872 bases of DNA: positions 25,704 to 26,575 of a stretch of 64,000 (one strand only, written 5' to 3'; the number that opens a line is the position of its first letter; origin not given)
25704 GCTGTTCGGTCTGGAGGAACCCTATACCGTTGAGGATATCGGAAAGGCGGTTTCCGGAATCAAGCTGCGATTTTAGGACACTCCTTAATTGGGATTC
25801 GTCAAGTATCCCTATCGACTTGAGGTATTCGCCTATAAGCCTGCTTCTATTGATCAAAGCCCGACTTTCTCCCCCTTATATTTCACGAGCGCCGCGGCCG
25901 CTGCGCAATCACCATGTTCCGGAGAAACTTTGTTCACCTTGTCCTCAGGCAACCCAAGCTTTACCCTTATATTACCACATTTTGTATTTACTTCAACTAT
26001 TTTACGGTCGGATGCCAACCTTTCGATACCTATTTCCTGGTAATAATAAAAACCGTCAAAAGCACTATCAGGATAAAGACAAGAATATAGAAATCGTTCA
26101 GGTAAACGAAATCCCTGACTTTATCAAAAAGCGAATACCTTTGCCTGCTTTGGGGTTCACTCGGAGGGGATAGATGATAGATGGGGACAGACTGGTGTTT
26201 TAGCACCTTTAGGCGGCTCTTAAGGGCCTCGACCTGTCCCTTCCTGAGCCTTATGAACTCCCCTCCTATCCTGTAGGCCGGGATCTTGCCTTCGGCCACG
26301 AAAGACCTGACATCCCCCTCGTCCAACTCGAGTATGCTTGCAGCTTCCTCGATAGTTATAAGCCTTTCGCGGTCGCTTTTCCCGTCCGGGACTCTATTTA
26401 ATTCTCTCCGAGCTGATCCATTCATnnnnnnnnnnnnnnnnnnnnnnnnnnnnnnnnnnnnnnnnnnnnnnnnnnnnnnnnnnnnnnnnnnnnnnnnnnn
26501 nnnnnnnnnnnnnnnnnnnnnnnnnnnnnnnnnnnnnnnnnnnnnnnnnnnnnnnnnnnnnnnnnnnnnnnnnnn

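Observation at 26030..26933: Bactofilin-HTH fusion gene followed by an HTH-transmembrane gene, directly upstream of the secretion operon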

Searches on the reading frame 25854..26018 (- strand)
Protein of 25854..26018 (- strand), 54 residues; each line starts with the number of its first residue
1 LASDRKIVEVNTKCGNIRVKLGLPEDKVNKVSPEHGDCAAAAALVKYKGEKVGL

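Call 3: search_protein_families(library=pfam, proteins=[window:25854-26018:-], max_evalue=0.1)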
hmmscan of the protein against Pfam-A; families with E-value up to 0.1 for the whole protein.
window:25854-26018:- (54 aa): 1 family
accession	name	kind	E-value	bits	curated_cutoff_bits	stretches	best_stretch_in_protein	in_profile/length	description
PF01969.22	Ni_insertion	-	7e-06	25.8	22.1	1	3-44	326-366/375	Nickel insertion protein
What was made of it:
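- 25854..26018 (-): Remnant of larC (C-terminal 54 codons). It marks a deletion of about 1.77 kb that removed larB and most of larC and brought gspE next to B. This is context, not part of the module. PF01969 positions 326-366 of 375, E 7e-6 (call 3).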

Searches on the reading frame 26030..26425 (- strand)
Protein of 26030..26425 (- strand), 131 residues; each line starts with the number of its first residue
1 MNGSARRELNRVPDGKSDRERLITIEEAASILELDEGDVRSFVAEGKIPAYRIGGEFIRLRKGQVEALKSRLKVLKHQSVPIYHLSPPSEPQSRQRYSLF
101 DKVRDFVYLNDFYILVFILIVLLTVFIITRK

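Call 3: search_protein_families(library=pfam, proteins=[window:26030-26425:-], max_evalue=0.1)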
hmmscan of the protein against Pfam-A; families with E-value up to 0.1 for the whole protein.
window:26030-26425:- (131 aa): 1 family
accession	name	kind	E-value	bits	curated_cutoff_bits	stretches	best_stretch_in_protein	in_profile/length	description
PF12728.13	HTH_17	-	6.6e-08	33.1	27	1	22-69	1-47/51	Helix-turn-helix domain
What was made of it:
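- Checked: Gene B, 26030..26425(-), 131 aa: HTH_17 at residues 22-69 (E 6.6e-8, 33.1 bits, cutoff 27) (call 3).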

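Call 16: find_homologous_proteins(query=window:26030-26425:-)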
Query window:26030-26425:- (131 aa): 30 proteins with E <= 0.001 among 38 candidates.
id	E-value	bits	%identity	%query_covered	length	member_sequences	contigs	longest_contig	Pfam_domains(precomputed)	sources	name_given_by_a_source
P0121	1.5e-77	276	100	100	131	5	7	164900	PF12728.14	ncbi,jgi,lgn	jgi:excisionase family DNA binding protein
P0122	2.2e-67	243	89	100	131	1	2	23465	PF12728.14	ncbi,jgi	-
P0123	3.2e-53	197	68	100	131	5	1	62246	PF12728.14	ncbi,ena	ncbi:MAG: helix-turn-helix domain-containing protein [Candidatus Omnitrophota bacterium]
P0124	1.3e-51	192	66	100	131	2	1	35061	PF12728.14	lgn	-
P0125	2.7e-47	178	62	100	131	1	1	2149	PF12728.14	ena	-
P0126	6.4e-47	177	64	100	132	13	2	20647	PF12728.14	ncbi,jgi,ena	-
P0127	1.4e-46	176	64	100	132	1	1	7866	PF12728.14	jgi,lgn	jgi:excisionase family DNA binding protein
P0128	2.4e-44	168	70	82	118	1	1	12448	PF12728.14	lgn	-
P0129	5.2e-44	167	63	96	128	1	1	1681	PF12728.14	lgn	-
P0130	6.1e-44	167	58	100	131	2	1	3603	PF12728.14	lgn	-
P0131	7.5e-44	167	66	89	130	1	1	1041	PF12728.14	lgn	-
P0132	7.9e-44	167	59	100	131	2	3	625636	PF12728.14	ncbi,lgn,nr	ncbi:MAG: helix-turn-helix domain-containing protein [Candidatus Omnitrophica bacterium]|nr:helix-tu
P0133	8.8e-44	167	59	100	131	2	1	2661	PF12728.14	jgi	jgi:excisionase family DNA binding protein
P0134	2.2e-43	165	59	100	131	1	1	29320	PF12728.14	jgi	-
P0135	3.0e-43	165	59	100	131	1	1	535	PF12728.14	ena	-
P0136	5.3e-43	164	59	100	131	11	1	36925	PF12728.14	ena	-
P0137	1.7e-42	162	57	100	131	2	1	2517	PF12728.14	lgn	-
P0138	3.8e-42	161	57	100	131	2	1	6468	PF12728.14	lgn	-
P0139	2.6e-41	159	58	86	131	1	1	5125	PF12728.14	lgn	-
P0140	4.4e-41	158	55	100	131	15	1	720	PF12728.14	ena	-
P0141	1.4e-40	156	56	99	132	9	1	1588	PF12728.14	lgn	-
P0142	7.3e-40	154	54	100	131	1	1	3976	PF12728.14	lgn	-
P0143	9.0e-37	144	54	86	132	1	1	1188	PF12728.14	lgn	-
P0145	7.6e-32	128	48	100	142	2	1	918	PF12728.14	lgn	-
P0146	2.1e-31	127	48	100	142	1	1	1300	PF12728.14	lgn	-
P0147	2.7e-31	126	49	100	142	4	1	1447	PF12728.14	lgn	-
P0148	7.9e-23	99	63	61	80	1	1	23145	PF12728.14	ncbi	ncbi:MAG: hypothetical protein A3F87_04595, partial [Omnitrophica WOR_2 bacterium RIFCSPLOWO2_12_FUL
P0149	9.7e-13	66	38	85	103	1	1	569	PF12728.14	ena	-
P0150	2.6e-11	62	39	73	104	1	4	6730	PF12728.14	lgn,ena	-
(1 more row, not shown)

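Call 25: search_solved_structures(query=window:26030-26425:-, max_evalue=10, show_alignments=3)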
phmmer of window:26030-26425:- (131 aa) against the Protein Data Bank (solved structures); distinct sequences matched with E-value up to 10: 4.
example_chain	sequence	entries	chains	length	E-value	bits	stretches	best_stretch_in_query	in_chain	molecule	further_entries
4j2n_A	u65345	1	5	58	0.00052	23.6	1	24-69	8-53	Gp37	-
6ama_A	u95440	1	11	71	0.18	15.4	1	17-71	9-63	Putative DNA-binding protein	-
6amk_A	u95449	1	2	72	0.57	13.8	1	13-71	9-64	Putative DNA-binding protein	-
3urr_A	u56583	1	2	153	0.84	13.3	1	14-97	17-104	PTS IIA-like nitrogen-regulatory protein PtsN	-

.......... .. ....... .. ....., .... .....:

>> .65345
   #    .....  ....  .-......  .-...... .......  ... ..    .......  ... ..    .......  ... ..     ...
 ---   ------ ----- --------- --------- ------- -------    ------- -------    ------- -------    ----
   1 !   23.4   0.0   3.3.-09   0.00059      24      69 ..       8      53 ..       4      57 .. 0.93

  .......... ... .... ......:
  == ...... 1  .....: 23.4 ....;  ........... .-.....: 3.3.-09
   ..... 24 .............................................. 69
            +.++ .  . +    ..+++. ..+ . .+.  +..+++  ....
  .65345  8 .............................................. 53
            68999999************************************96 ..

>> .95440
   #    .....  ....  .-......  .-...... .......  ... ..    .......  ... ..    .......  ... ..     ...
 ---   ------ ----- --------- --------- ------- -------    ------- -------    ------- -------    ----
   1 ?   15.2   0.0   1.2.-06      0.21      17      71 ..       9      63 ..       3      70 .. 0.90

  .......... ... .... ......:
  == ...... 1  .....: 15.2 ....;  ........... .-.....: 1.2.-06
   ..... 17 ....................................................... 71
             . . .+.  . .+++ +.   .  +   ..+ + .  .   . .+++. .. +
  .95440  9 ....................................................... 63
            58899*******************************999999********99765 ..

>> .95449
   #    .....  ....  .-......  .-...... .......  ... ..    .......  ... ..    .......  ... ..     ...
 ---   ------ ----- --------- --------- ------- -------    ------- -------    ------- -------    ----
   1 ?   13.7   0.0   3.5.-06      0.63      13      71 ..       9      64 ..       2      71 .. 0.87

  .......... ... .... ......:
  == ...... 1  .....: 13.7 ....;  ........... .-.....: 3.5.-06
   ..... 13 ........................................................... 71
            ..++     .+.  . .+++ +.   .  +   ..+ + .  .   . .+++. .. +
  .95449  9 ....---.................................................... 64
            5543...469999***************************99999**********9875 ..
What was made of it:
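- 26219..26362 (-): wHTH of B (residues 22-69), with a basic wing (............). HTH_17 E 6.6e-8 (call 3); Pukovnik Xis gp37 4J2N E 5e-4 (call 25).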

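Call 49: predict_structure(alignment_id=A3)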
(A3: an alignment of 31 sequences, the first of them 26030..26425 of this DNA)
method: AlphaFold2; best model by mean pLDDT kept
length: 131 residues; sequences in the alignment: 31
mean_pLDDT: 68.0   pTM: 0.38
mean pLDDT of the five models: 68.0, 64.1, 63.1, 62.9, 53.1
residues with pLDDT >= 90: 11; 70-90: 62; 50-70: 36; < 50: 22
segments of 3 or more residues with pLDDT < 50: 1-3, 7-12, 78-81, 89-95
pLDDT, mean of each block of 10 residues (from residue 1): 47 52 80 78 75 68 72 55 52 54 72 87 92 58
secondary structure, 60 per line:
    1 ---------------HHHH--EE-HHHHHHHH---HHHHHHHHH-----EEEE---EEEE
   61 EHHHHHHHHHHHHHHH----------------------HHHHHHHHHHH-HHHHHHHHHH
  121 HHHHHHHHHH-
elements in order: H16-19 H25-32 H36-44 E50-53 E57-61 H62-76 H99-109 H111-130
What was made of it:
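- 26036..26131 (-): Juxtamembrane motif (R/K)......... plus the C-terminal transmembrane tail anchor of B (residues 99-130). AF2 predicts helices 99-109 and 111-130, with pLDDT 87-92 in the TM (call 49).
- On Tail-anchored membrane protein (for B): AF2 predicts helix 111-130 (call 49).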

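Call 57: search_protein_families(library=ncbifam, proteins=[window:26030-26425:-], max_evalue=0.01)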
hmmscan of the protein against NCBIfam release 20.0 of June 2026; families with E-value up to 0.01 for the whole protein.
window:26030-26425:- (131 aa): 2 families
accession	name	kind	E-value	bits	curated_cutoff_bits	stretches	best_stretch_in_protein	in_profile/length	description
TIGR01764.1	excise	domain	1.9e-08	34.5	28.8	1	22-69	1-47/49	excisionase family DNA-binding protein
NF047737.1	antiphage_MADS1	equivalog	0.0004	20.6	80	1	20-62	1-42/49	methylation-associated defense system helix-turn-helix domain-containing protein MAD1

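Call 76: find_encoding_contigs(protein=P0121, flank=1500, max_places=4)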
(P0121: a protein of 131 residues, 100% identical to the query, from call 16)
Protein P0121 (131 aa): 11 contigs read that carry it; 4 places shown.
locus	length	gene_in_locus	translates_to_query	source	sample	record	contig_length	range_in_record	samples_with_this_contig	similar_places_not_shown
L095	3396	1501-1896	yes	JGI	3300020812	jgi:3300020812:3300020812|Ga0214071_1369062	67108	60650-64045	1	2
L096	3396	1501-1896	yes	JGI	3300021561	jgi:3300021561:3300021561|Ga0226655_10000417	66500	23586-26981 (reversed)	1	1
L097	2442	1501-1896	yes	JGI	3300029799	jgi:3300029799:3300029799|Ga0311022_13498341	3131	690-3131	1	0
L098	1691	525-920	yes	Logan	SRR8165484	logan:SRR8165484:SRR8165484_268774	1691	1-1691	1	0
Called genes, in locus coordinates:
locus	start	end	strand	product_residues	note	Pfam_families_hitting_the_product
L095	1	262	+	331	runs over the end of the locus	PF00814:TsaD, PF22521:HypF_C_2 (weak)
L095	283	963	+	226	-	PF02308:MgtC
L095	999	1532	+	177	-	PF04519:Bactofilin, PF12728:HTH_17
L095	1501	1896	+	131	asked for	PF12728:HTH_17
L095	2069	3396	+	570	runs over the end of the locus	PF05157:MshEN, PF00437:T2SSE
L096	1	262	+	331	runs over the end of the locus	PF00814:TsaD, PF22521:HypF_C_2 (weak)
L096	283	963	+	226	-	PF02308:MgtC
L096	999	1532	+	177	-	PF04519:Bactofilin, PF12728:HTH_17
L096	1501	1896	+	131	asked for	PF12728:HTH_17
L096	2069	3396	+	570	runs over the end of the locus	PF05157:MshEN, PF00437:T2SSE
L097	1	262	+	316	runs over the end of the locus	?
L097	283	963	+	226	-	PF02308:MgtC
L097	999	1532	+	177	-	PF04519:Bactofilin, PF12728:HTH_17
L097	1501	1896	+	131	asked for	PF12728:HTH_17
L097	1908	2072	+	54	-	PF01969:Ni_insertion (weak)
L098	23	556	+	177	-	PF04519:Bactofilin, PF12728:HTH_17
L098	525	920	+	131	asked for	PF12728:HTH_17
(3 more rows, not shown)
